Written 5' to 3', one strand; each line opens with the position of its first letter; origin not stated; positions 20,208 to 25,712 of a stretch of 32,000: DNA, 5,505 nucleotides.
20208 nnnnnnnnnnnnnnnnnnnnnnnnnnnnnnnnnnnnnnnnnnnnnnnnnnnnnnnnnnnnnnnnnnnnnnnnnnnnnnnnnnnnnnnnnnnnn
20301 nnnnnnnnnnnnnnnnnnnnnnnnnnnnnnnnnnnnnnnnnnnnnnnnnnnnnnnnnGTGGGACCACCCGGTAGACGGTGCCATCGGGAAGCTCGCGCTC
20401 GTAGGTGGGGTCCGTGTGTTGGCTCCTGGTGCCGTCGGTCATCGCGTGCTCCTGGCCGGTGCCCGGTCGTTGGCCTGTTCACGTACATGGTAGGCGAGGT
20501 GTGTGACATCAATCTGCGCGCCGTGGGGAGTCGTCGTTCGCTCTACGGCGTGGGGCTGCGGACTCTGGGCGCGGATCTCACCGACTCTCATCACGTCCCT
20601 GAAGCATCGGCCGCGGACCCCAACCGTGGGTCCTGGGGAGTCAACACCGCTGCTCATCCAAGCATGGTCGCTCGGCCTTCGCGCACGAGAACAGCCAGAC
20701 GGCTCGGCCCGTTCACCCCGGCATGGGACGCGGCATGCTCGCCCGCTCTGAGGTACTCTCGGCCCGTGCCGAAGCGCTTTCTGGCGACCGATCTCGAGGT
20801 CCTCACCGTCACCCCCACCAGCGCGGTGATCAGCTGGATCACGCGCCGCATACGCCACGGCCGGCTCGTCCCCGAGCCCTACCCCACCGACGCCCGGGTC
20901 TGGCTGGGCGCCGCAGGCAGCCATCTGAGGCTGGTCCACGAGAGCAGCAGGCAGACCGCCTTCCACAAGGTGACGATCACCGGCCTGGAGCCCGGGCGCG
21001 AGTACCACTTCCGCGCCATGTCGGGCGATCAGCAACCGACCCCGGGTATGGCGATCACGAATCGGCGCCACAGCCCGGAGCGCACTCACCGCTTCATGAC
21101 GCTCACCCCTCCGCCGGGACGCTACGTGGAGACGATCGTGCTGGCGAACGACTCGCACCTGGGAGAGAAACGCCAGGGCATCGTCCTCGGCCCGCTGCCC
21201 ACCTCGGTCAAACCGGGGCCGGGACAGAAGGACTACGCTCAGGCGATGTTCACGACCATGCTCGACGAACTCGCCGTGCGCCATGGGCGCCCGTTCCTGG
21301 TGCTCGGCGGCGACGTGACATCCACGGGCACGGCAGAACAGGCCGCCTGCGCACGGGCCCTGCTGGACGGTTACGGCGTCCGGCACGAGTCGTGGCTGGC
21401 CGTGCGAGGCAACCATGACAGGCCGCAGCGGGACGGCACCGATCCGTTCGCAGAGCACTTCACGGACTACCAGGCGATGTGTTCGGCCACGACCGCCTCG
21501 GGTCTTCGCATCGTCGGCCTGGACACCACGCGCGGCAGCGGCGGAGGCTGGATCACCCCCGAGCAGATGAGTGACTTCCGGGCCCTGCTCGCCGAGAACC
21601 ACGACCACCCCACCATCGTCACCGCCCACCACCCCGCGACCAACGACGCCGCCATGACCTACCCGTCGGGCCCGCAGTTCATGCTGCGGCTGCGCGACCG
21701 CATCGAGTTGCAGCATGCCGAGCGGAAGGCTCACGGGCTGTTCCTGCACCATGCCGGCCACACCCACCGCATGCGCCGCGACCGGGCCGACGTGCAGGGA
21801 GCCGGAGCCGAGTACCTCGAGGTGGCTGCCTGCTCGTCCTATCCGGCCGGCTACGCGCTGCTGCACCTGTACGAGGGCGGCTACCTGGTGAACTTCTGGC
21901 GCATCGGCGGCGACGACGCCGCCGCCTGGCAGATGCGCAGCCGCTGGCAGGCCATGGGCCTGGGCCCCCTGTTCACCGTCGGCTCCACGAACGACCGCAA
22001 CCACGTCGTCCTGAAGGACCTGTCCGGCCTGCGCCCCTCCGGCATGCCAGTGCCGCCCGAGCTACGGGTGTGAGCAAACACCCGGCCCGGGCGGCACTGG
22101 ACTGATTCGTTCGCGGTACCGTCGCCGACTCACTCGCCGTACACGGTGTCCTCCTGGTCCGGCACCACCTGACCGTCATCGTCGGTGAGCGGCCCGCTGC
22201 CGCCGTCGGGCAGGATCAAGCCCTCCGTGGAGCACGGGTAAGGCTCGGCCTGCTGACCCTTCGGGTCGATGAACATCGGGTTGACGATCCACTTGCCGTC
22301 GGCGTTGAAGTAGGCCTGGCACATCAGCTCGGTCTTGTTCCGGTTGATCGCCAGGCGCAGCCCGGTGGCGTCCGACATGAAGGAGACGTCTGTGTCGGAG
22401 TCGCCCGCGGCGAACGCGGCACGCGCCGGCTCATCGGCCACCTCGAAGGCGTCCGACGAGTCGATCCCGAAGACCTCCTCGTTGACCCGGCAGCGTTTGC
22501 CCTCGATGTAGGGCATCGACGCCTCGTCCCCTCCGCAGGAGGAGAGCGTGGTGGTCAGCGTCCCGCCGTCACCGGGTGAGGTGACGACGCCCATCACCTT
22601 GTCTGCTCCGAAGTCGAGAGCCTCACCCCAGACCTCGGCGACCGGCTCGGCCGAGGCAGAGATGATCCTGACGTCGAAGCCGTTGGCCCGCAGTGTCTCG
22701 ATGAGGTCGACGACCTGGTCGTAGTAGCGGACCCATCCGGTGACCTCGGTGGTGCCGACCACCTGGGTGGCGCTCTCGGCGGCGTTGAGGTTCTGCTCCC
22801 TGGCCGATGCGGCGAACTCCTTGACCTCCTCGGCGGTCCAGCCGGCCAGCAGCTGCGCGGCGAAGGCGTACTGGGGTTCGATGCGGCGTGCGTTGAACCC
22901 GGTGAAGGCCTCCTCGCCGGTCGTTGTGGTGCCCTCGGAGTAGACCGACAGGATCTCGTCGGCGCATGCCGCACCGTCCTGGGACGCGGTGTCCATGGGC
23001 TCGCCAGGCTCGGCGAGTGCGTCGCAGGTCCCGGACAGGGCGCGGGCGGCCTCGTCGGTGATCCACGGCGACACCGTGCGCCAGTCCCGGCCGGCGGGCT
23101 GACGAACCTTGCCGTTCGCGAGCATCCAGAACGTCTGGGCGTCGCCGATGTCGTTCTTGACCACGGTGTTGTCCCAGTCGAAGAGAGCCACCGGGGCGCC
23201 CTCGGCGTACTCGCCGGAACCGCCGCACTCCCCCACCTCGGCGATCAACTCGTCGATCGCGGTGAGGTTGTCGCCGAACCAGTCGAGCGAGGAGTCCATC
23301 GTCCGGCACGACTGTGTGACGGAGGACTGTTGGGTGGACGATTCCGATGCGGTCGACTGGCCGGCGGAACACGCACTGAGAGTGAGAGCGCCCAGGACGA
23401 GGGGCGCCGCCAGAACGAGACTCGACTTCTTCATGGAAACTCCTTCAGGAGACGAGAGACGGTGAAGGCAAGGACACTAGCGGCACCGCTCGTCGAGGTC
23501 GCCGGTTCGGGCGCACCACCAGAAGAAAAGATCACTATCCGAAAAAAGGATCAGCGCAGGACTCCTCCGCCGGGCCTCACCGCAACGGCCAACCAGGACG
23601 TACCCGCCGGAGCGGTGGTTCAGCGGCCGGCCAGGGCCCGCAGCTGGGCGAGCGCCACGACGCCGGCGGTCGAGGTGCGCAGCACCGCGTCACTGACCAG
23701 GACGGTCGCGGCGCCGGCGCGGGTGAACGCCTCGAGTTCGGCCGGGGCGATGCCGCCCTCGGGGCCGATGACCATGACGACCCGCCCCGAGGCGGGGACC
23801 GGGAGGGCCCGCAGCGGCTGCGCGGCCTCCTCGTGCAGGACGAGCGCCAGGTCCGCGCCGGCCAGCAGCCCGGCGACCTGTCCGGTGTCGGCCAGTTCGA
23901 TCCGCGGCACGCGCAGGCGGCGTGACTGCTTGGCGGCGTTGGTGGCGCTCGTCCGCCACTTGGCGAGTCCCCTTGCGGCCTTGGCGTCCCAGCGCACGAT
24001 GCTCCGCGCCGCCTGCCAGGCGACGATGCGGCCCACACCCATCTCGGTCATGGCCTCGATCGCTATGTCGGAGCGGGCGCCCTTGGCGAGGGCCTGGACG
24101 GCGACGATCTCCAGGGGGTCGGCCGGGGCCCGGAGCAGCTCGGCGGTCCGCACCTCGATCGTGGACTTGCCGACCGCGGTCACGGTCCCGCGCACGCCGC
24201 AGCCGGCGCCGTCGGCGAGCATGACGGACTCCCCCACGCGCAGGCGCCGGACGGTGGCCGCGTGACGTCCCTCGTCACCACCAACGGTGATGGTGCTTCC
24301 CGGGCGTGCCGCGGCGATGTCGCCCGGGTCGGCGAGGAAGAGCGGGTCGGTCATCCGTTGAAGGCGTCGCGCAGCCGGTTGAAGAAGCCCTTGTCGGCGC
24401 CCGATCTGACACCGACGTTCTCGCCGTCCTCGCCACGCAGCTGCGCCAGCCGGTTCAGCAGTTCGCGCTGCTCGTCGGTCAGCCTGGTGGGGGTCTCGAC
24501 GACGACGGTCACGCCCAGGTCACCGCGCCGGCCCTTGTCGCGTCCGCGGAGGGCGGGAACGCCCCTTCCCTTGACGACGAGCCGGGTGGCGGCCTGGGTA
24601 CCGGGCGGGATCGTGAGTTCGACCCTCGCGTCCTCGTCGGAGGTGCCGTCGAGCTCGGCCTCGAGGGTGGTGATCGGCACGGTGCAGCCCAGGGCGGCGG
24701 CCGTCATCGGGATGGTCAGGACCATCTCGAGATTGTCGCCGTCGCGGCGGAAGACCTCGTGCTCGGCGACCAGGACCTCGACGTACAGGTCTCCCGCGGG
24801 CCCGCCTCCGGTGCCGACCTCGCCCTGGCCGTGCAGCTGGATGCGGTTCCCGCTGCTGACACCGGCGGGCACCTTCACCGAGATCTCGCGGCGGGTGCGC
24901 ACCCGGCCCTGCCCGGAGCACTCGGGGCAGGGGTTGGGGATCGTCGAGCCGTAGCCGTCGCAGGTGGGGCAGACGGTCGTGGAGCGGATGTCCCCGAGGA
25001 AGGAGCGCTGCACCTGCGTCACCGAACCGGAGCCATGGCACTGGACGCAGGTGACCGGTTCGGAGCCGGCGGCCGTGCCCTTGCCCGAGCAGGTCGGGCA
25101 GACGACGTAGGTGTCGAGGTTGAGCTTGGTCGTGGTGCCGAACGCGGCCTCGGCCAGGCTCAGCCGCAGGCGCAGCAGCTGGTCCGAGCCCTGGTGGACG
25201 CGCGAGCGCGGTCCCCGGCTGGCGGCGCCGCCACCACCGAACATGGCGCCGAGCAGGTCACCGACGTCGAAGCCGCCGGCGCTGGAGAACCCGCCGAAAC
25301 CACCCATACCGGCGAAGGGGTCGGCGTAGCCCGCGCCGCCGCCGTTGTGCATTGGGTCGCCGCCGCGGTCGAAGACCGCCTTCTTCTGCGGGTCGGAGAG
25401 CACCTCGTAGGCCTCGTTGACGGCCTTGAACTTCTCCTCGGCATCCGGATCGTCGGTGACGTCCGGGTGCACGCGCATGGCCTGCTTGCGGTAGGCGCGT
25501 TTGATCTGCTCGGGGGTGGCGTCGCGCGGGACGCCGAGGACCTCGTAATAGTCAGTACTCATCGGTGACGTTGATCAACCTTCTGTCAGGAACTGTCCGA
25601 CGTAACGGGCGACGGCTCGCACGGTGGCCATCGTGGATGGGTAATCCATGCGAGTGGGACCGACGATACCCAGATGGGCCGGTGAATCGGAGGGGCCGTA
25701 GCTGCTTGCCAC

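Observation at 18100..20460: AT-richer accessory island of four unassignable genes inside a housekeeping backbone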

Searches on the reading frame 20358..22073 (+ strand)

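Call 3: search_protein_families(library=pfam, proteins=[window:20358-22073:+], max_evalue=0.1)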
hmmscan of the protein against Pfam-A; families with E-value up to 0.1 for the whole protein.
window:20358-22073:+ (571 aa): 4 families
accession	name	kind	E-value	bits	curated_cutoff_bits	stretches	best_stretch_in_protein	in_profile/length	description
PF00149.33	Metallophos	-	4.4e-08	34.2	21.5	1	259-471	2-190/191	Calcineurin-like phosphoesterase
PF16656.11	Pur_ac_phosph_N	-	3.5e-06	27.9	30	1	149-225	9-83/93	Purple acid Phosphatase, N-terminal domain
PF00041.27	fn3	-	0.0011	19.6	25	1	144-219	4-65/84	Fibronectin type III domain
PF16655.11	PhoD_N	-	0.017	16.1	30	1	199-231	55-87/90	PhoD-like phosphatase, N-terminal domain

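Call 4: search_protein_families(library=ncbifam, proteins=[window:20358-22073:+], max_evalue=0.1)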
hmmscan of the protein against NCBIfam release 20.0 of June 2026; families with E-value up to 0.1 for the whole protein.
window:20358-22073:+ (571 aa): 1 family
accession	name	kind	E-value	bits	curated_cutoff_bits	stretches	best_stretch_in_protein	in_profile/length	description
NF050112.1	PhdiestSpdARhizob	equivalog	5.5e-05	22.9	400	1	313-471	42-199/264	2', 3'cyclic nucleotide phosphodiesterase SpdA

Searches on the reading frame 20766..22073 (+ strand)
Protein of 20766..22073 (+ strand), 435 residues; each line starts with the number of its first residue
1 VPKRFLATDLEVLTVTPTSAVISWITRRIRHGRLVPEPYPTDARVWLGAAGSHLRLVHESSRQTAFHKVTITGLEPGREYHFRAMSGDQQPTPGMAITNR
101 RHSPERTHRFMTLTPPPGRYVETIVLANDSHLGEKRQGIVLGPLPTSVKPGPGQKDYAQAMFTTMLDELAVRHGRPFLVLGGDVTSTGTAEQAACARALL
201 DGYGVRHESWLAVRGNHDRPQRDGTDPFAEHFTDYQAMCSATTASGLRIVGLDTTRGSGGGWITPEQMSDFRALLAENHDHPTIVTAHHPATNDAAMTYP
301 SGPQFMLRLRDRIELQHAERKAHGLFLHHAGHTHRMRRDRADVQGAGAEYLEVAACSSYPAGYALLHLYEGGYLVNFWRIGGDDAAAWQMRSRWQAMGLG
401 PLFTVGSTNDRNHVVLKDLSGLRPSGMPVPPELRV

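Call 27: find_related_loci(query=window:20766-22073:+, collection=genome_contigs, flank=10000)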
Query window:20766-22073:+ (435 aa) in genome_contigs; peptide patterns used: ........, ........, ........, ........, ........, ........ (x = any residue, [..] = any of these).
39 stretches matched a pattern; 3 encode a relative of the query (tblastn E <= 1e-3); 3 distinct loci.
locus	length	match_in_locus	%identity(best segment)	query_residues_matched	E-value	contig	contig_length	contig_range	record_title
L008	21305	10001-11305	95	1-435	0e+0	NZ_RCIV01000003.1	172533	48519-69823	Propionibacterium australiense strain NML98A072 NML98A072_3, whole genome shotgun sequence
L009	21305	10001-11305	89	1-435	0e+0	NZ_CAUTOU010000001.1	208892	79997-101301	MAG: uncultured Propionibacterium sp. isolate ERR10228855_bin.39_MetaWRAP_v1.3_MAG ERZ21659581.13, whole genome shotgun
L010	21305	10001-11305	89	1-435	0e+0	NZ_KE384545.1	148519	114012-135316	Propionibacterium acidifaciens DSM 21887 K336DRAFT_scaffold00003.3, whole genome shotgun sequence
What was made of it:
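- On Orphan / acquired immunity gene cluster: The single genome-collection scan was spent on the presence/absence test (call 27).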

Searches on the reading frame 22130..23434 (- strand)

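Call 3: search_protein_families(library=pfam, proteins=[window:22130-23434:-], max_evalue=0.1)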
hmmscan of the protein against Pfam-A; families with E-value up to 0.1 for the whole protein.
window:22130-23434:- (434 aa): 2 families
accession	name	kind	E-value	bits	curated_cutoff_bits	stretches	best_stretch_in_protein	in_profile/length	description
PF12710.13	HAD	-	5.3e-09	37.2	27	1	189-353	40-188/189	haloacid dehalogenase-like hydrolase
PF00702.32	Hydrolase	-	0.0093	16.8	26.4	1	83-274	4-136/191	haloacid dehalogenase-like hydrolase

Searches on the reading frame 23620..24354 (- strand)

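Call 78: search_protein_families(library=pfam, proteins=[window:23620-24354:-], max_evalue=0.001)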
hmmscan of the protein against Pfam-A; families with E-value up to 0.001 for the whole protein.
window:23620-24354:- (244 aa): 2 families
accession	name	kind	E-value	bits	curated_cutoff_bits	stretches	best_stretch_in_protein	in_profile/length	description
PF04452.19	Methyltrans_RNA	-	4.9e-41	140.5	23.9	1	79-238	3-164/165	RNA methyltransferase domain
PF20260.4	PUA_4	-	8.5e-08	32.6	23.9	1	26-69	3-46/48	RNA methyltransferase PUA domain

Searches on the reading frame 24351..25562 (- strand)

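Call 78: search_protein_families(library=pfam, proteins=[window:24351-25562:-], max_evalue=0.001)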
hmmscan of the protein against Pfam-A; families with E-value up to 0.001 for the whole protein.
window:24351-25562:- (403 aa): 4 families
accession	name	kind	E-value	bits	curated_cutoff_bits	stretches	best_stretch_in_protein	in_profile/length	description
PF01556.23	DnaJ_C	-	4e-39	134.5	26.6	1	131-358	4-152/152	DnaJ C terminal domain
PF00226.36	DnaJ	-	2.4e-26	92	27.8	1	4-65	1-63/63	DnaJ domain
PF00684.25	DnaJ_CXXCXGXG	-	7.4e-16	58.6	32.7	1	155-219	1-65/65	DnaJ central domain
PF15777.11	Anti-TRAP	-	0.00011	22.6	32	0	196-223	11-44/59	Tryptophan RNA-binding attenuator protein inhibitory protein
